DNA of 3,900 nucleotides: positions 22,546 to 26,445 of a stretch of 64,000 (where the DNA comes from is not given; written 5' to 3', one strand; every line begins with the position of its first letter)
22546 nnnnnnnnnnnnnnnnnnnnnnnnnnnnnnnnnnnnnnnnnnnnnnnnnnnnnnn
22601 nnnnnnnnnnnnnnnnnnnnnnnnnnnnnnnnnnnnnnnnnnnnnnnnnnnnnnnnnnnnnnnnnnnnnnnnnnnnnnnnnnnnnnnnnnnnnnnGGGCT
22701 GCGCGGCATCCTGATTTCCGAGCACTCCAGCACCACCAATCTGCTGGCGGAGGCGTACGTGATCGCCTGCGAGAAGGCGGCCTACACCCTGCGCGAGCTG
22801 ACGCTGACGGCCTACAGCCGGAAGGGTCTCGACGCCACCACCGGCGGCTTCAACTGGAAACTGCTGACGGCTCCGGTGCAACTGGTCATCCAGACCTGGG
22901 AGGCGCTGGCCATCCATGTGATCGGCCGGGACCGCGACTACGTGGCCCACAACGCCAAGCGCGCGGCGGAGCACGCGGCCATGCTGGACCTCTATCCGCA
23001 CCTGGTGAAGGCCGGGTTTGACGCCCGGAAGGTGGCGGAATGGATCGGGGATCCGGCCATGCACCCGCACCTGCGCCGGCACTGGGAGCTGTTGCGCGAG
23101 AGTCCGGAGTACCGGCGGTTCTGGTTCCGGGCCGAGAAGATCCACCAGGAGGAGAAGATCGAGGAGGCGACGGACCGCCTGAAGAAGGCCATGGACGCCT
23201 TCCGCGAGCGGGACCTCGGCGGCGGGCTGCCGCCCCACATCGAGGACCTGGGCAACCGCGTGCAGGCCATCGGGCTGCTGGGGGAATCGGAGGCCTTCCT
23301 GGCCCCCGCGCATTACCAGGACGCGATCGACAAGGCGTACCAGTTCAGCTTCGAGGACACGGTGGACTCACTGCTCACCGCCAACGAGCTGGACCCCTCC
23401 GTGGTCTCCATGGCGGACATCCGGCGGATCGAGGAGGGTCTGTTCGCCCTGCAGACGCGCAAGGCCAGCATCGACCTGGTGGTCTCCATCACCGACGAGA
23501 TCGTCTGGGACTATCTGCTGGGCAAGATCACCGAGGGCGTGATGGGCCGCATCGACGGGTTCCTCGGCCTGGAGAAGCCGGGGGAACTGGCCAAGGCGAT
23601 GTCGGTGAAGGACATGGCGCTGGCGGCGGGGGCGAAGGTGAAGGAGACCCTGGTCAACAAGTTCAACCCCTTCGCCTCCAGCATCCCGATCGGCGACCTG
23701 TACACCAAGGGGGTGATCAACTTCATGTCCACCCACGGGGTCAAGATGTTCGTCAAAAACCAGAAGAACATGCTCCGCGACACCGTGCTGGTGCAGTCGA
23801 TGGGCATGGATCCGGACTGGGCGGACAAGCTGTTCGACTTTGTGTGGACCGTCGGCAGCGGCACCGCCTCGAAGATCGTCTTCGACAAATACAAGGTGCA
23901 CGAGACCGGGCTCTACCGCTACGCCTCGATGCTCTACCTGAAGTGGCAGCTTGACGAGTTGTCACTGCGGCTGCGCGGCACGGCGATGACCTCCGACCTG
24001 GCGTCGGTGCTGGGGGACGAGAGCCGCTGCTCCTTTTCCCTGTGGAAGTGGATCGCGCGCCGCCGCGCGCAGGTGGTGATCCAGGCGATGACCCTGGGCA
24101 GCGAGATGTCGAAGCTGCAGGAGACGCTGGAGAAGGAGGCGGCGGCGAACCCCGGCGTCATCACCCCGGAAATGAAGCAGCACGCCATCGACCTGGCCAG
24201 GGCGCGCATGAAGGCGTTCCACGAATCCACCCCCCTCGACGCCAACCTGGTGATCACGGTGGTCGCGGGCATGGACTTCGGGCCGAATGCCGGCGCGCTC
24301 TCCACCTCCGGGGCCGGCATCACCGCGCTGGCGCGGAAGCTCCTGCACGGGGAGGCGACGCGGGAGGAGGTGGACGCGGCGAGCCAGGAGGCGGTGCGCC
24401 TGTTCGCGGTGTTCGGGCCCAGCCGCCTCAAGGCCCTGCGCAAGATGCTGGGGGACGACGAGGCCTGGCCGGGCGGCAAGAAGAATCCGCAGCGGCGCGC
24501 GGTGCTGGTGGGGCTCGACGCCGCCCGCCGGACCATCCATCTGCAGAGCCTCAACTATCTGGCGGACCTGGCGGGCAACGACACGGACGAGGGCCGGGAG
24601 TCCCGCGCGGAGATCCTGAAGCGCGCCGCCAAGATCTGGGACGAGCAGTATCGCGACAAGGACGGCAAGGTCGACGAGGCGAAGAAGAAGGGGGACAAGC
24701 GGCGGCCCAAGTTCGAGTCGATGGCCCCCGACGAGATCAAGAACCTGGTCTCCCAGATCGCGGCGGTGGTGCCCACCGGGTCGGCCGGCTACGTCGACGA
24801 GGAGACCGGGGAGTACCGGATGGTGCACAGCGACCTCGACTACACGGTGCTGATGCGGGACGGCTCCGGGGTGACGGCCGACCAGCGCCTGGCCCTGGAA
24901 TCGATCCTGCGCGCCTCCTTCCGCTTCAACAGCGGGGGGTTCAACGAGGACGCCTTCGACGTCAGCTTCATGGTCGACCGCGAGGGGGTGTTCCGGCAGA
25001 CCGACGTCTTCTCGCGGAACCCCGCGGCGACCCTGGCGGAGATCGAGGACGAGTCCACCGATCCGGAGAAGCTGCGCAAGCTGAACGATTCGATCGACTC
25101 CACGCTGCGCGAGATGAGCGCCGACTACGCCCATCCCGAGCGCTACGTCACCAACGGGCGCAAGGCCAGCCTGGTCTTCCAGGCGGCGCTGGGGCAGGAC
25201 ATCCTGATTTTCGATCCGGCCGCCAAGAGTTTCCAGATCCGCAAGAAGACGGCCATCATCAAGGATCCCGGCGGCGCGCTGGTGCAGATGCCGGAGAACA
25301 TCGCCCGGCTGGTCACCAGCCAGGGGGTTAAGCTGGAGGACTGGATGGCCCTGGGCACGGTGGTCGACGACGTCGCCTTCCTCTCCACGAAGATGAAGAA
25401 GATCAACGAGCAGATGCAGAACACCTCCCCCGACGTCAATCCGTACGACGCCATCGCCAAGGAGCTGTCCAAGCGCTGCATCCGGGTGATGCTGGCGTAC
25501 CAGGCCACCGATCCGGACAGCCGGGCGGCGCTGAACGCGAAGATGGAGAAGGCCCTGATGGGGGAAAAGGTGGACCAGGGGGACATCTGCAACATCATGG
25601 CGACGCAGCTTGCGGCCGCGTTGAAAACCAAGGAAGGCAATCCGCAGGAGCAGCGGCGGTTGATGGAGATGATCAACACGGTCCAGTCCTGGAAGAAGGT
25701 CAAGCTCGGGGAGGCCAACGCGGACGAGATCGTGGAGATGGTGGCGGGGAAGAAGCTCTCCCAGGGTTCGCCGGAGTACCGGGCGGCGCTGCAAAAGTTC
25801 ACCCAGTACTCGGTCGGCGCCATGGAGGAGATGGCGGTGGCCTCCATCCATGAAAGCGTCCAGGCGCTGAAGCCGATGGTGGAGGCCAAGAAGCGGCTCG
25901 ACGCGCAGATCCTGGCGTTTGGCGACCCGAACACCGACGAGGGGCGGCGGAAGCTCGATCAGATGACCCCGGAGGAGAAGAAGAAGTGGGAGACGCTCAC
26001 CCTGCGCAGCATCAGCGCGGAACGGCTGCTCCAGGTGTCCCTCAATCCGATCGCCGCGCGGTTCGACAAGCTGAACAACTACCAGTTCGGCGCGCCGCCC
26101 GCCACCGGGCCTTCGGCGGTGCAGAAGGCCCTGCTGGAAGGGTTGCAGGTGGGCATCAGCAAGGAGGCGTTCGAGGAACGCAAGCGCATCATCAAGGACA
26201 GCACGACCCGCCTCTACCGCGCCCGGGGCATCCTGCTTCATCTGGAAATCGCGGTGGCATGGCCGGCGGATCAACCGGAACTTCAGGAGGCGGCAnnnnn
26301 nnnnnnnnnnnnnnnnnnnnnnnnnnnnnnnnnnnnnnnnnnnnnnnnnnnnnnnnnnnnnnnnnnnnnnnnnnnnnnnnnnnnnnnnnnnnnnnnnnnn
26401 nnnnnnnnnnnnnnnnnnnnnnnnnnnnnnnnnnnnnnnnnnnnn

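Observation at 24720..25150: Possible Pol-beta nucleotidyltransferase core buried at residues ~1290-1430 of the 1816-aa protein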

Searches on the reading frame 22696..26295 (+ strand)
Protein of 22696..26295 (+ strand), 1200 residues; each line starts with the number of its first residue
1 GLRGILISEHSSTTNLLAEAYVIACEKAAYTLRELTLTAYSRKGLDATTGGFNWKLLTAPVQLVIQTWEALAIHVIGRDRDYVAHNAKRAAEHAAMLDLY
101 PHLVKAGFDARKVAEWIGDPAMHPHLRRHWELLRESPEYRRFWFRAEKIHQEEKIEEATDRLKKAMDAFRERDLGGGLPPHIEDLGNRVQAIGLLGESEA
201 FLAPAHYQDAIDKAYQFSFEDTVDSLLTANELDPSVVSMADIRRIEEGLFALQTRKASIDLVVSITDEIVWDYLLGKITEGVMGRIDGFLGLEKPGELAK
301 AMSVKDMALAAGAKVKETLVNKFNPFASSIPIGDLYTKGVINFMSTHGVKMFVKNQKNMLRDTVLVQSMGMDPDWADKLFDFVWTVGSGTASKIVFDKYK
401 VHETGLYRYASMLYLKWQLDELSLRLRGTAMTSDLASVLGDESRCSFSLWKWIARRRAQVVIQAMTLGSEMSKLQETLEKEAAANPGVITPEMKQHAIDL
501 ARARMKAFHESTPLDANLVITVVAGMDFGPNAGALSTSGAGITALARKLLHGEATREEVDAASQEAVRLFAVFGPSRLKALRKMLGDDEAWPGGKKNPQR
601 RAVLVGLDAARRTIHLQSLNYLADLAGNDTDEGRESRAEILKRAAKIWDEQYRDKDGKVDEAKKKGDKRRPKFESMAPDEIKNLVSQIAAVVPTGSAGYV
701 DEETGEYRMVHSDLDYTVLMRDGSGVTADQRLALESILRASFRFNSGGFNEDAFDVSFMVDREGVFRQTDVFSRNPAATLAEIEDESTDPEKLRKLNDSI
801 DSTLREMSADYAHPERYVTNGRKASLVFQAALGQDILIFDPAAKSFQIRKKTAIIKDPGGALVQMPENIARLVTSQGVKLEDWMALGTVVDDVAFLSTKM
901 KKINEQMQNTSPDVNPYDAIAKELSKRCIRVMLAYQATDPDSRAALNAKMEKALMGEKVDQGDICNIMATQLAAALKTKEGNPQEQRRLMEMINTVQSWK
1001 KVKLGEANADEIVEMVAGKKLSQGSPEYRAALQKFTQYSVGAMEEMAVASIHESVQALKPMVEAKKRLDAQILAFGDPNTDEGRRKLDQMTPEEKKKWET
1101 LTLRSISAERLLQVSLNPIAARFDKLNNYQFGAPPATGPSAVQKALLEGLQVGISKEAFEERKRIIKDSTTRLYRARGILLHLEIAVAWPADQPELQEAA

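Call 23: search_protein_representatives(protein=window:22696-26295:+)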
Query: 1200 residues. Proteins with E-value up to 0.001 (for the whole library): 19; up to 1e-10: 17; up to 1e-30: 11. The best 19 are listed.
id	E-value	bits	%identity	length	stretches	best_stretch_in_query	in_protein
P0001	0.0e+00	2677.2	100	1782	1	1-1200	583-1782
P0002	1.2e-107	377.9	33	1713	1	10-1085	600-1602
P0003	2.5e-106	373.5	31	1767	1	17-1076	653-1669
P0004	8.9e-103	361.7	32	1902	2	544-1066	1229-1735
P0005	1.8e-85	304.4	32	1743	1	10-1020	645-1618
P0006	2.5e-83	297.3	31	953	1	217-1134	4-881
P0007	9.3e-59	216.0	32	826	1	318-973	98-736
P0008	4.6e-55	203.7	31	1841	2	675-1023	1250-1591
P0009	1.3e-47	179.0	32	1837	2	676-1047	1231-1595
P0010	4.9e-46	173.8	35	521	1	688-1029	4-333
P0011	2.2e-34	135.3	31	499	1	724-1069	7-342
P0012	2.1e-29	118.8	29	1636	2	15-290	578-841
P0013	1.4e-26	109.4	27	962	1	451-1152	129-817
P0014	3.0e-26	108.3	26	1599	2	672-1047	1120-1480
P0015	2.9e-25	105.1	28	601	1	223-778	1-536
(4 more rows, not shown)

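Call 33: find_encoding_contigs(protein=P0002, flank=10000, max_places=3)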
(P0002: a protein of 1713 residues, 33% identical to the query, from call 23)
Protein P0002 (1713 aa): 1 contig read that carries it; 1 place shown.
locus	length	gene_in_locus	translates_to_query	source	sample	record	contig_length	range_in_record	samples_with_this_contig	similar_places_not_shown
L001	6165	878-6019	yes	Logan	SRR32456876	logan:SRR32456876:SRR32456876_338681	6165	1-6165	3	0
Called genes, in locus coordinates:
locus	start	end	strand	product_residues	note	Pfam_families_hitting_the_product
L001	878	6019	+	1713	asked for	-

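Call 34: find_encoding_contigs(protein=P0008, flank=10000, max_places=3)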
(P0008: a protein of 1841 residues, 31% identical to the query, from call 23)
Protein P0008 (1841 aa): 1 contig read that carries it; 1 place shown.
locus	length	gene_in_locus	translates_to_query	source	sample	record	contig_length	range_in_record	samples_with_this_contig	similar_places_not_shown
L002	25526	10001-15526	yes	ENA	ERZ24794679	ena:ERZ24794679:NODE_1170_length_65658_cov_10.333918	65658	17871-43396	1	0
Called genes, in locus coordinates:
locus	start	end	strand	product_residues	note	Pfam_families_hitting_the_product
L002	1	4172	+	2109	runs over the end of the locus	-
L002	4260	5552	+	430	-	-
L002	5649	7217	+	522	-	PF01839:FG-GAP (faint), PF13517:FG-GAP_3, PF07593:UnbV_ASPIC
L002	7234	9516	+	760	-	PF08532:Glyco_hydro_42M (faint)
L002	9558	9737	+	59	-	-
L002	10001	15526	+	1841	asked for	-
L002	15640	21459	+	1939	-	PF13620:CarboxypepD_reg (faint), PF13860:FlgD_ig, PF17957:Big_7 (faint), PF13585:CHU_C (faint), PF19077:Big_13 (faint)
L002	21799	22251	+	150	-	PF01797:Y1_Tnp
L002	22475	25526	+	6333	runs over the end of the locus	PF04151:PPC (faint), PF00754:F5_F8_type_C, PF07738:Sad1_UNC (weak), PF22633:F5_F8_type_C_2 (weak), PF00754:F5_F8_type_C (weak), PF13205:Big_5, PF00041:fn3 (faint), PF19077:Big_13 (faint)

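Call 35: find_encoding_contigs(protein=P0012, flank=10000, max_places=3)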
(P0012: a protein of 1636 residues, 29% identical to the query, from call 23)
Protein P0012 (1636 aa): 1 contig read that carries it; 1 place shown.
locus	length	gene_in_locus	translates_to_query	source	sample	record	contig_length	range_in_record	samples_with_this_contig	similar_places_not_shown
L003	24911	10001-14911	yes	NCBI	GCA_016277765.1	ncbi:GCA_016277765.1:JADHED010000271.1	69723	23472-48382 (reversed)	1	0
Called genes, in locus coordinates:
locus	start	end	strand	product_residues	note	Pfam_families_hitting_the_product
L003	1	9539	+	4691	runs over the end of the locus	PF04151:PPC (faint), PF00754:F5_F8_type_C (weak), PF22633:F5_F8_type_C_2 (faint), PF07738:Sad1_UNC, PF00754:F5_F8_type_C, PF14559:TPR_19 (faint), PF00041:fn3 (faint), PF19077:Big_13 (faint), +1 more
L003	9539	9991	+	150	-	-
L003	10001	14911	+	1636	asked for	-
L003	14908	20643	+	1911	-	PF13620:CarboxypepD_reg (faint), PF13860:FlgD_ig, PF19077:Big_13 (faint), PF13860:FlgD_ig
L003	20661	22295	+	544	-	-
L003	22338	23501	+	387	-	PF04187:Cofac_haem_bdg, PF00595:PDZ (weak), PF17820:PDZ_6 (weak)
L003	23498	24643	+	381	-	PF17785:PUA_3, PF10672:Methyltrans_SAM, PF03602:Cons_hypoth95 (faint), PF05175:MTS, PF06325:PrmA, PF13649:Methyltransf_25, PF13847:Methyltransf_31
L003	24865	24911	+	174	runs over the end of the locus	PF04978:MST (weak), PF12867:DinB_2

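Call 36: find_encoding_contigs(protein=P0004, flank=10000, max_places=3)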
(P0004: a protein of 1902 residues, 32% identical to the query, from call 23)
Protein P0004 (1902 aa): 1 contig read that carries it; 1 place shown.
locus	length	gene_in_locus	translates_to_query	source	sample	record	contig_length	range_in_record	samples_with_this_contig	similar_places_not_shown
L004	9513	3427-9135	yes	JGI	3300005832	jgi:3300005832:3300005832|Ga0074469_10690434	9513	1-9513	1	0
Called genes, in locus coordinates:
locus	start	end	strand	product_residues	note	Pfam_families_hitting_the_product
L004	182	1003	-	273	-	PF00795:CN_hydrolase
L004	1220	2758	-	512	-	-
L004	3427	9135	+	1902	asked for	-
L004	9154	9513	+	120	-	?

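Call 38: find_encoding_contigs(protein=P0009, flank=10000, max_places=3)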
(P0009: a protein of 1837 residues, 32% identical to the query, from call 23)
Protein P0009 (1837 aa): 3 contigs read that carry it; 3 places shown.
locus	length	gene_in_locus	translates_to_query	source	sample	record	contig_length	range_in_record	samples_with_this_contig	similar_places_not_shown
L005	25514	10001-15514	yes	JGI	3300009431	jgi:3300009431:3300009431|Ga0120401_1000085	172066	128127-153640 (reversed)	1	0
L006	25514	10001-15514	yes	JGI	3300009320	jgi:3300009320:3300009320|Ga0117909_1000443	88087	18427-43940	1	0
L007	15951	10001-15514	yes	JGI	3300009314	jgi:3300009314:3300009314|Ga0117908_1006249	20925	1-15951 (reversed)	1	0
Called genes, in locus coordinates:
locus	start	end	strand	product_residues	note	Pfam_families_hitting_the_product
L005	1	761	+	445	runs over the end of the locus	PF03200:Glyco_hydro_63 (faint), PF22422:MGH1-like_GH, PF01204:Trehalase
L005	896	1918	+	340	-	PF01208:URO-D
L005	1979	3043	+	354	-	PF01208:URO-D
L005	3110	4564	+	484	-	PF00884:Sulfatase, PF01663:Phosphodiest (faint), PF16347:SGSH_C (weak)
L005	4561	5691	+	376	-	PF01208:URO-D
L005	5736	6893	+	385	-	PF01208:URO-D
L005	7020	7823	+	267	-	PF13366:PDDEXK_3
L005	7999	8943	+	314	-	PF01408:GFO_IDH_MocA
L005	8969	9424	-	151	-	-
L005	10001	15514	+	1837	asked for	-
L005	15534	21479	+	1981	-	PF13585:CHU_C (faint), PF13860:FlgD_ig, PF19077:Big_13 (faint), PF13860:FlgD_ig (weak)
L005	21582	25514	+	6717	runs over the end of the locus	PF04151:PPC (faint), PF07738:Sad1_UNC (faint), PF22633:F5_F8_type_C_2 (faint), PF00754:F5_F8_type_C, PF13205:Big_5, PF00041:fn3 (faint), PF19077:Big_13 (faint), PF15418:DUF4625 (faint)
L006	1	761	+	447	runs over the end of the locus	PF03200:Glyco_hydro_63 (faint), PF22422:MGH1-like_GH, PF01204:Trehalase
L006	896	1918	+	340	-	PF01208:URO-D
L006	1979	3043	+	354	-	PF01208:URO-D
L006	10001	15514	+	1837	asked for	-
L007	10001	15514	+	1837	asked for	-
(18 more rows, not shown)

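Call 39: find_encoding_contigs(protein=P0014, flank=10000, max_places=3)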
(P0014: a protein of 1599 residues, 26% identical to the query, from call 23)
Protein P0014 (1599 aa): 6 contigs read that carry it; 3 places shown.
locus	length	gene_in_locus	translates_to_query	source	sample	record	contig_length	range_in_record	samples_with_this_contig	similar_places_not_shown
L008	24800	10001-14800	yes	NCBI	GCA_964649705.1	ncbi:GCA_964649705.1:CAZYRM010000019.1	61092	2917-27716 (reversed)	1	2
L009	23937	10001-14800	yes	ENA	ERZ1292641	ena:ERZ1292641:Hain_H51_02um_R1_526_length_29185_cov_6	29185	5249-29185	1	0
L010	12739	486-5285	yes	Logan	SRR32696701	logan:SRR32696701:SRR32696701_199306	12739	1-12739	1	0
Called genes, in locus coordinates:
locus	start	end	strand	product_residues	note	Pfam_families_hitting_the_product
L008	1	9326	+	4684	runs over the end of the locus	PF04151:PPC (faint), PF22633:F5_F8_type_C_2 (faint), PF07738:Sad1_UNC (weak), PF00754:F5_F8_type_C, PF13205:Big_5 (weak), PF00041:fn3 (faint), PF19077:Big_13 (faint), PF13432:TPR_16 (faint)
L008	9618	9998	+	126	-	-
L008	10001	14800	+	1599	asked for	-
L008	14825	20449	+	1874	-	PF13860:FlgD_ig, PF19077:Big_13 (faint), PF13860:FlgD_ig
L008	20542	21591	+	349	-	-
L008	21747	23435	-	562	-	PF03109:ABC1, PF01163:RIO1, PF27536:UbiB_helical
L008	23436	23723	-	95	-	-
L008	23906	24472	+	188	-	PF10469:AKAP7_NLS (weak), PF02834:LigT_PEase, PF13563:2_5_RNA_ligase2, PF02834:LigT_PEase (weak)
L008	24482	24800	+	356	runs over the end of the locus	PF00154:RecA_N, PF06745:ATPase (faint), PF08423:Rad51, PF27531:MT3502_N (weak), PF21096:RecA_C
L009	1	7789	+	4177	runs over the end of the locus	-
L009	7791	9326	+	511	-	PF19077:Big_13 (faint), PF07719:TPR_2 (faint), PF13432:TPR_16 (faint), PF14559:TPR_19 (weak)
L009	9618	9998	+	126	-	-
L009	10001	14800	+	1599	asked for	-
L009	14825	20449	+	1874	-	PF13860:FlgD_ig, PF19077:Big_13 (faint), PF13860:FlgD_ig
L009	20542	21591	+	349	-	-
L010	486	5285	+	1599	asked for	-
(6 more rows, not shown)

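Call 85: find_encoding_contigs(protein=P0010, flank=6000, max_places=3)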
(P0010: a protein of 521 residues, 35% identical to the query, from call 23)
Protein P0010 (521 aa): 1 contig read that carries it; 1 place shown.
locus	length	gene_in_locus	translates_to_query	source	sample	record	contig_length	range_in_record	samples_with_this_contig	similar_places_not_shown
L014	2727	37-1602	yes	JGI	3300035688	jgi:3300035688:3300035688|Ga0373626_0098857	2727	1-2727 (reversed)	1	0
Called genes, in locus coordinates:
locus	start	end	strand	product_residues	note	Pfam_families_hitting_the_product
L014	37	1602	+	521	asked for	-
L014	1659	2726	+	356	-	?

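Call 86: find_encoding_contigs(protein=P0003, flank=10000, max_places=2)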
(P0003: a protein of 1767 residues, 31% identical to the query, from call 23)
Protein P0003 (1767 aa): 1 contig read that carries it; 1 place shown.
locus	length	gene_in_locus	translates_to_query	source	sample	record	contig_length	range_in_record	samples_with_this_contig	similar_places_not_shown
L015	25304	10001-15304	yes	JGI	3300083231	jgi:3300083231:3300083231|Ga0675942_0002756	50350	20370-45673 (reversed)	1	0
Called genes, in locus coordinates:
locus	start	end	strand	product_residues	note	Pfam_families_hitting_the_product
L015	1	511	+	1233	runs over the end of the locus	PF07603:Lcl_C, PF05935:Arylsulfotrans, PF21254:AGA-YXIM_GBD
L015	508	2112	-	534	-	PF03321:GH3, PF23571:GH3_M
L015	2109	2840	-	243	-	-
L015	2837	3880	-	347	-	-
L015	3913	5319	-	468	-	PF02310:B12-binding (weak), PF04055:Radical_SAM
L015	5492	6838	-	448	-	PF02310:B12-binding, PF04055:Radical_SAM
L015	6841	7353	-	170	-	PF12802:MarR_2, PF01047:MarR, PF13463:HTH_27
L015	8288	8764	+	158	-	-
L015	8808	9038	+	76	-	-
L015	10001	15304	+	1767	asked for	-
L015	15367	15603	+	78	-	-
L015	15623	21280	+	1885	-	PF13620:CarboxypepD_reg (faint), PF17936:Big_6 (faint), PF13585:CHU_C (faint), PF13860:FlgD_ig, PF19077:Big_13 (faint)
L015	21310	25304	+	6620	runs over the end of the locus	PF00754:F5_F8_type_C, PF22633:F5_F8_type_C_2, PF00754:F5_F8_type_C (weak), PF07738:Sad1_UNC (weak), PF04151:PPC (weak), PF13205:Big_5, PF00041:fn3 (faint), PF19077:Big_13 (faint), +1 more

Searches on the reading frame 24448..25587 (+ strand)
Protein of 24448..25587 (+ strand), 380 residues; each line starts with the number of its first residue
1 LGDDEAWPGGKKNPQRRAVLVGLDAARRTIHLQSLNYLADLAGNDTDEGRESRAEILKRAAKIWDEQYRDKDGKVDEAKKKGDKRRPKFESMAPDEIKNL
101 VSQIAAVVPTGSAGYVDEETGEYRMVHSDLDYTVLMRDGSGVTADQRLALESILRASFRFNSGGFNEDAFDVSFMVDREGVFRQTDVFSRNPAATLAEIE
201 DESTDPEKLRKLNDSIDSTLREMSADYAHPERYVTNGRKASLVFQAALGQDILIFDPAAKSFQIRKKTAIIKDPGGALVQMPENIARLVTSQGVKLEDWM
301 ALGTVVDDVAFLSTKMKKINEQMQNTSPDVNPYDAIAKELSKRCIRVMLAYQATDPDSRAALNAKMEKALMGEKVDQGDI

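Call 13: find_related_loci(query=window:24448-25587:+, collection=genome_contigs, flank=10000)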
Query window:24448-25587:+ (380 aa) in genome_contigs; peptide patterns used: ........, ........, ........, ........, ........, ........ (x = any residue, [..] = any of these).
81 stretches matched a pattern, but none encodes a relative of the query by tblastn (E <= 1e-3).

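Call 17: predict_structure(protein=window:24448-25587:+)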
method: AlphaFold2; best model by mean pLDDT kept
length: 380 residues; sequences in the alignment: 1
mean_pLDDT: 39.2   pTM: 0.19
mean pLDDT of the five models: 39.2, 38.0, 36.5, 34.8, 34.7
residues with pLDDT >= 90: 0; 70-90: 0; 50-70: 39; < 50: 341
segments of 3 or more residues with pLDDT < 50: 1-4, 13-53, 59-69, 71-296, 298-317, 332-334, 340-342, 344-355, 374-380
pLDDT, mean of each block of 10 residues (from residue 1): 50 45 40 44 45 48 47 45 38 36 30 35 33 30 36 32 28 27 27 29 39 37 30 27 28 35 39 43 44 43 39 46 50 48 45 49 55 47
secondary structure, 60 per line:
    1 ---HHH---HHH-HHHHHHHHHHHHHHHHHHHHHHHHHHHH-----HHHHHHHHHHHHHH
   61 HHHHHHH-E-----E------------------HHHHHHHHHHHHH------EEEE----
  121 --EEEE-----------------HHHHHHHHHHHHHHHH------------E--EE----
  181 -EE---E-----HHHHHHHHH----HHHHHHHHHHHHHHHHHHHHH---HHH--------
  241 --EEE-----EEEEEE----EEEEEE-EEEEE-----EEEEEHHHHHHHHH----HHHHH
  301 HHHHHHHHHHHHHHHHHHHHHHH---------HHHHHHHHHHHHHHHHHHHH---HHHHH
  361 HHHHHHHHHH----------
elements in order: H14-41 H47-67 H94-106 E113-116 E123-126 H144-159 H193-201 H206-226 E243-245 E251-256 E261-266 E268-272 E278-282 H283-291 H296-323 H333-352 H356-370

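Call 21: search_protein_families(library=pfam, proteins=[window:24448-25587:+], max_evalue=10)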
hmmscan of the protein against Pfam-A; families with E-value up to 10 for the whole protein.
window:24448-25587:+ (380 aa): 0 families
